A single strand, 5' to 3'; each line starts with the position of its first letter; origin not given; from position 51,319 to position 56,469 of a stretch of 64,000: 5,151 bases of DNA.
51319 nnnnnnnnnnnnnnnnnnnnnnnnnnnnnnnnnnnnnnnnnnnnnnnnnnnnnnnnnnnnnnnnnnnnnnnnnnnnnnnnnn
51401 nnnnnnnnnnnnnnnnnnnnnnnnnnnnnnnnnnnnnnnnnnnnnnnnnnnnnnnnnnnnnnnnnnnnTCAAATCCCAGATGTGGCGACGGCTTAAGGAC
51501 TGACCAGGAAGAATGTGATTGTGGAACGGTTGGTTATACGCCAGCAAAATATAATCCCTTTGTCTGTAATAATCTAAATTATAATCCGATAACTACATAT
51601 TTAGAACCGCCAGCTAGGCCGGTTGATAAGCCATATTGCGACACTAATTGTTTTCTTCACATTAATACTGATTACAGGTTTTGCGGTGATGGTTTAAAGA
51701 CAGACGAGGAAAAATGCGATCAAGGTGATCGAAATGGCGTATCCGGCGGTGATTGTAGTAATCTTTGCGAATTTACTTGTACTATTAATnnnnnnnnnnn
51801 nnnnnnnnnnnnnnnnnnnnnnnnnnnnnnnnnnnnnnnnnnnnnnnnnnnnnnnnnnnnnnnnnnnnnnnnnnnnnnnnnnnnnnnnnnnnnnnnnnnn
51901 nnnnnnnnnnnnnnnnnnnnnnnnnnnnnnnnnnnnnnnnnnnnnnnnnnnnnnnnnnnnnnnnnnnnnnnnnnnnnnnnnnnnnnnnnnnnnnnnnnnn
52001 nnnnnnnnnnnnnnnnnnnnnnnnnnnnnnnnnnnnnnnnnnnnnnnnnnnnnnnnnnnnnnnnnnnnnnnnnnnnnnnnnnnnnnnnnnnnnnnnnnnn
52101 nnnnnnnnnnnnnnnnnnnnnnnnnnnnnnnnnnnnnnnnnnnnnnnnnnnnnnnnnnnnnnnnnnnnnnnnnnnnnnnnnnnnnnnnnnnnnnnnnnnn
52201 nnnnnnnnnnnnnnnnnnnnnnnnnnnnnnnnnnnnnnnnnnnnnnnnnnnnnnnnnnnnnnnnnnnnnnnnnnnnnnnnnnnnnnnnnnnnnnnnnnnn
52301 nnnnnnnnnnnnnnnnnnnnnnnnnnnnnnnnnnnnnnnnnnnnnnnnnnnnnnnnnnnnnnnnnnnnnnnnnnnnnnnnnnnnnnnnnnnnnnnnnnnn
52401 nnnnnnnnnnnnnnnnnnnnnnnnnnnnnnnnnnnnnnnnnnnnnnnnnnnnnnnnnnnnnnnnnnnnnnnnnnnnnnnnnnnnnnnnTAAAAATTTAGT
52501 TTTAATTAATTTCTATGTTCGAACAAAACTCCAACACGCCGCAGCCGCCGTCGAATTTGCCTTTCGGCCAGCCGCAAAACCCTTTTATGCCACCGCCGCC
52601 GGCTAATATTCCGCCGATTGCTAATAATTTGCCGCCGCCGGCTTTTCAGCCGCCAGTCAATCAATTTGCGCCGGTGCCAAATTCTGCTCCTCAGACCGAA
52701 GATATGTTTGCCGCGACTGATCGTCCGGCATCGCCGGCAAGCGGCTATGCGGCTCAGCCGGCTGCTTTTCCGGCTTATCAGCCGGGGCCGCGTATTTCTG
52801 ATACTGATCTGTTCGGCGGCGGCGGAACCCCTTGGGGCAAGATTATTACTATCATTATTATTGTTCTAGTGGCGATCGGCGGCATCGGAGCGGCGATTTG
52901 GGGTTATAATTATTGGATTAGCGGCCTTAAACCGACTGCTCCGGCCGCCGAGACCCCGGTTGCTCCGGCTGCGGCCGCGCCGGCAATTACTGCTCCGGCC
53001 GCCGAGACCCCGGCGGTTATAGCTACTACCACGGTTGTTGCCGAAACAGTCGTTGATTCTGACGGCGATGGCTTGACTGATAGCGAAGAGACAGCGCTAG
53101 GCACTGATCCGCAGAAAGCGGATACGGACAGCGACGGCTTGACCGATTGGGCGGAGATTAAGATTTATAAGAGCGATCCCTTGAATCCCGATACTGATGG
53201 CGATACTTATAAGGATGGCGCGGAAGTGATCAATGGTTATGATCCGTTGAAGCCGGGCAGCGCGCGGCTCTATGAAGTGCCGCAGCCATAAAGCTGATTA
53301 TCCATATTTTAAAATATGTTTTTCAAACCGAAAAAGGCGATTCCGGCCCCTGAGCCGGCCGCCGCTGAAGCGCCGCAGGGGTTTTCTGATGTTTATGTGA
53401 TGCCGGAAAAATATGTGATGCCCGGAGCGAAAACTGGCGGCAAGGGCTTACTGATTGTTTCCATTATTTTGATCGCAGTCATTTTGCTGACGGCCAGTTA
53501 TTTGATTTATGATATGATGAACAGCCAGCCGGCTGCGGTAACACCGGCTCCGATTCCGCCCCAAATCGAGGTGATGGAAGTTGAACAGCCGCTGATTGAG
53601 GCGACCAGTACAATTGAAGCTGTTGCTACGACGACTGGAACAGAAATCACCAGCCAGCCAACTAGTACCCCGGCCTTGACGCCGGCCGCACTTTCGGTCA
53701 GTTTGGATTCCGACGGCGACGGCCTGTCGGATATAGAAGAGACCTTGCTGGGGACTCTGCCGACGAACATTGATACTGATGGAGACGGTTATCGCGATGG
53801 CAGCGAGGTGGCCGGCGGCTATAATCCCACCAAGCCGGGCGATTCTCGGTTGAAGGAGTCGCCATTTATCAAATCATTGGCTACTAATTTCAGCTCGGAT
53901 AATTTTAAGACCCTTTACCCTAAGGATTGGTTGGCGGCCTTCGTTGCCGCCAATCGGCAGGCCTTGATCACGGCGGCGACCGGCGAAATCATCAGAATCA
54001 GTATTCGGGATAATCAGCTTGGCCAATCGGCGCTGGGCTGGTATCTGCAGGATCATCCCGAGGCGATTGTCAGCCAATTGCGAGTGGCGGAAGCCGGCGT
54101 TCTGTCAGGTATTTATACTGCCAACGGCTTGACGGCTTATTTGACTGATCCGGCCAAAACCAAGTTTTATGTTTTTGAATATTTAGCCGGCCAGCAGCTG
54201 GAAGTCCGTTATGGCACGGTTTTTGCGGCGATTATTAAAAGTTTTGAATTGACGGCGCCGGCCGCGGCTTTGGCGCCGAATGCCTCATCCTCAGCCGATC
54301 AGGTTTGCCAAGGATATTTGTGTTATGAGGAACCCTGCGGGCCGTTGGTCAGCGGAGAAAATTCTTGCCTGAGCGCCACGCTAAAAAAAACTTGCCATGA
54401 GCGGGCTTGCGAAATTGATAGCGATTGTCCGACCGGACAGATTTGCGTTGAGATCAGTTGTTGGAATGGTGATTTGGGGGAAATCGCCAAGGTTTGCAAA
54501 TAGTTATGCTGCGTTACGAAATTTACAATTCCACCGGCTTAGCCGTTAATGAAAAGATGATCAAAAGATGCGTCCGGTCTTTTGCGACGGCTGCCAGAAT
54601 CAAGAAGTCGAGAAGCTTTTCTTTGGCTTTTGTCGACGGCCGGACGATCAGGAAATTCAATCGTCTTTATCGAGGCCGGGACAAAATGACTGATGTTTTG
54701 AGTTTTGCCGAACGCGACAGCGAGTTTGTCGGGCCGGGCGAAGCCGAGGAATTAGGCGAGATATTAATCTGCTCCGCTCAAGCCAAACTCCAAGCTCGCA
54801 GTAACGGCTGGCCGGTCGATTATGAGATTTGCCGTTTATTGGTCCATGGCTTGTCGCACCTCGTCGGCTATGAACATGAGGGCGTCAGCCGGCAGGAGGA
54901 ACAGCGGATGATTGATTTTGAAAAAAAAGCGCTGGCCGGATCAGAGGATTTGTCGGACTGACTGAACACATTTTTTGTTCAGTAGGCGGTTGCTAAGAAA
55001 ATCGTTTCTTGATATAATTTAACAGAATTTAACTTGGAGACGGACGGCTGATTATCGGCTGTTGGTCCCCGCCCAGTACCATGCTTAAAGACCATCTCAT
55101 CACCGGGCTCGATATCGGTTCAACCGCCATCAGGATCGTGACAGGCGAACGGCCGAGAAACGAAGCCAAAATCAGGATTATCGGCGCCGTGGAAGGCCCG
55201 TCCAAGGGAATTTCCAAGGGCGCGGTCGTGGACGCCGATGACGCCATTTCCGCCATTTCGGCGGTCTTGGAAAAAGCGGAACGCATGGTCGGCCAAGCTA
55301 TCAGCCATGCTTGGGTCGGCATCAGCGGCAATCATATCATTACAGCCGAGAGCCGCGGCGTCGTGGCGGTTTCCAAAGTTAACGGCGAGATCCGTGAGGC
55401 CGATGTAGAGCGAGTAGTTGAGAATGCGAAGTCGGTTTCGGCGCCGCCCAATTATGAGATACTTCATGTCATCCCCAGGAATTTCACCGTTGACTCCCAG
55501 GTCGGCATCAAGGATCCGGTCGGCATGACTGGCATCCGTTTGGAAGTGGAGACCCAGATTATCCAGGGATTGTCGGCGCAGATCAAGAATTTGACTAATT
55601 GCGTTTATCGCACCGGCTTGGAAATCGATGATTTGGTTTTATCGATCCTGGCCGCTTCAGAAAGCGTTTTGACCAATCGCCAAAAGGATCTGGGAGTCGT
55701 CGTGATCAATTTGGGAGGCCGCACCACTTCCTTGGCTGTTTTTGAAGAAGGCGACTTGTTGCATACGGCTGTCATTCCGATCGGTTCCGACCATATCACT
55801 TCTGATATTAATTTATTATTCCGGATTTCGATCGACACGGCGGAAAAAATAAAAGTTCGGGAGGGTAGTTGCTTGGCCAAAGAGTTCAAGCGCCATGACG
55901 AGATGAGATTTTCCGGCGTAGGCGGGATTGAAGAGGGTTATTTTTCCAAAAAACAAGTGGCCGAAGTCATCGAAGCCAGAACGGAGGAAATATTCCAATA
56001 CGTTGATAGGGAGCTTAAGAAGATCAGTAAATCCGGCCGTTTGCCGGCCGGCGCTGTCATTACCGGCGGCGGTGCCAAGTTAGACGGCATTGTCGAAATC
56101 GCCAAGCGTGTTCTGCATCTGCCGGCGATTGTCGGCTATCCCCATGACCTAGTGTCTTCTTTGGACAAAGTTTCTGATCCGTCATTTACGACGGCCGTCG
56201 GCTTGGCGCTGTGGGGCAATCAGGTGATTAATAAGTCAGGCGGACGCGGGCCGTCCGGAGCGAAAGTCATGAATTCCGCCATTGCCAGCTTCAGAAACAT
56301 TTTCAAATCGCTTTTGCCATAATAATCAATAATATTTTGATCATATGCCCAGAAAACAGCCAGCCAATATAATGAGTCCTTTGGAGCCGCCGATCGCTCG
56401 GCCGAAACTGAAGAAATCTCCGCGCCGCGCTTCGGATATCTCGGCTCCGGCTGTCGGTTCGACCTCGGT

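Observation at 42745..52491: About 9.7 kb gene for a roughly 3250-aa extracellular protein with a lamin-tail domain and Myxococcus-type Cys-rich repeats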

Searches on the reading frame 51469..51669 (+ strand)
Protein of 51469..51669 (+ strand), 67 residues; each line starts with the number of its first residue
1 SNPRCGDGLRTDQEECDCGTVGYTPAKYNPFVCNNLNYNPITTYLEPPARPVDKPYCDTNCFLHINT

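Call 22: search_protein_families(library=ncbifam, max_evalue=10, proteins=[window:51469-51669:+])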
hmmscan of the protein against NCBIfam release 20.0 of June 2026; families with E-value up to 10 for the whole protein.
seq(67 aa): 1 family
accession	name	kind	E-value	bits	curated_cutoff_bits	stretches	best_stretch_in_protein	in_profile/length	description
TIGR02232.1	myxo_disulf_rpt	repeat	0.0094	15.7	20.8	1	3-19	2-18/38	cysteine-rich acidic repeat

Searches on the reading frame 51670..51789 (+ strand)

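Call 22: search_protein_families(library=ncbifam, max_evalue=10, proteins=[window:51670-51789:+])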
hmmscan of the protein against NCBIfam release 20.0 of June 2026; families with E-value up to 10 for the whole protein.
seq(40 aa): 1 family
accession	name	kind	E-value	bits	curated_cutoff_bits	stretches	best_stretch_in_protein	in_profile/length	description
TIGR02232.1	myxo_disulf_rpt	repeat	0.00041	20.1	20.8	1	5-34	4-31/38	cysteine-rich acidic repeat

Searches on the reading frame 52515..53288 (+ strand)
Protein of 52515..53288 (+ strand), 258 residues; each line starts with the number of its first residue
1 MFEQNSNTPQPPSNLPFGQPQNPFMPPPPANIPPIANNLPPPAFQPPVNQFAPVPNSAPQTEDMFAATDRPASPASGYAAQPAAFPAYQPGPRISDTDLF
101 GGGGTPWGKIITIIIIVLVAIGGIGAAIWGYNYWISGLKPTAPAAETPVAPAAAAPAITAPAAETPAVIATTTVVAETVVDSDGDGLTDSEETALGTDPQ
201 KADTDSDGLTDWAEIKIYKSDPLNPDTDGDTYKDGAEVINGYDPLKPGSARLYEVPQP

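Call 9: search_protein_families(library=pfam, proteins=[window:52515-53288:+], max_evalue=0.01)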
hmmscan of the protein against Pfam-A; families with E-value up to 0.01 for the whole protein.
window:52515-53288:+ (258 aa): 1 family
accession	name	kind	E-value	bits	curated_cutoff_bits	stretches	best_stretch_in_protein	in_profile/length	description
PF18884.5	TSP3_bac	-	5.8e-18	64.8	25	3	181-202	1-22/22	Bacterial TSP3 repeat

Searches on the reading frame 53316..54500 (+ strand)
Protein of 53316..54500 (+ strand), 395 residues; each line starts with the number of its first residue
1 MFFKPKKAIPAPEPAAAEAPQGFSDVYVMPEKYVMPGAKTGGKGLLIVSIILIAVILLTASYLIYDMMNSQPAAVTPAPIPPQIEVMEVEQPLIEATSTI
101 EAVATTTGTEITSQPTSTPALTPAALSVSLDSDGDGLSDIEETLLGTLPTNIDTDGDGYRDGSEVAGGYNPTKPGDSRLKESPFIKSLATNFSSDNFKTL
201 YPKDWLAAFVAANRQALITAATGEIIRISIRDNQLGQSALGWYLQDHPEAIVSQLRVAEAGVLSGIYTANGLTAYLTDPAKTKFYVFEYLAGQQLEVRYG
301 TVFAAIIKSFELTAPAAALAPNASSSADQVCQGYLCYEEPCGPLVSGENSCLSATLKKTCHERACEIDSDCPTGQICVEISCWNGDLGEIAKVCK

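Call 9: search_protein_families(library=pfam, proteins=[window:53316-54500:+], max_evalue=0.01)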
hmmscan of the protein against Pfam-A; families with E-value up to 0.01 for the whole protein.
window:53316-54500:+ (395 aa): 1 family
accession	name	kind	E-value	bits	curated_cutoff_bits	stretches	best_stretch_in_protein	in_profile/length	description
PF18884.5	TSP3_bac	-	6.4e-09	35.9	25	2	153-174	1-22/22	Bacterial TSP3 repeat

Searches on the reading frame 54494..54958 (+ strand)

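Call 44: search_protein_families(library=pfam, max_evalue=0.01, proteins=[window:54494-54958:+])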
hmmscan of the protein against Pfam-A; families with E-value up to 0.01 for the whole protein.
window:54494-54958:+ (155 aa): 1 family
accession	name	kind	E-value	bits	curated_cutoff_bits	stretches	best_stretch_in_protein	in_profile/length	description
PF02130.23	YbeY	-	2e-29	102.5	25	1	20-147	8-126/129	Endoribonuclease YbeY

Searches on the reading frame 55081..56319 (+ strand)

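Call 9: search_protein_families(library=pfam, proteins=[window:55081-56319:+], max_evalue=0.01)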
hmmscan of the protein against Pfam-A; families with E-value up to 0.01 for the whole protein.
window:55081-56319:+ (413 aa): 5 families
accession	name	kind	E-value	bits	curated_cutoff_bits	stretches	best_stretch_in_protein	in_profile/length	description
PF14450.12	FtsA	-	1.3e-37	129.4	31.8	2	207-374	1-127/127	Cell division protein FtsA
PF02491.25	SHS2_FTSA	-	1.1e-27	96.7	25.4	1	83-161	1-78/79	SHS2 domain inserted in FTSA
PF11104.14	PilM_2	-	5.1e-12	45.8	27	2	194-261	170-237/340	Type IV pilus assembly protein PilM;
PF06723.19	MreB_Mbl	-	9.2e-11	41.6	27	1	202-352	143-304/327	MreB/Mbl protein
PF06277.17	EutA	-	0.00045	19.7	27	1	199-243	138-182/475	Ethanolamine utilisation protein EutA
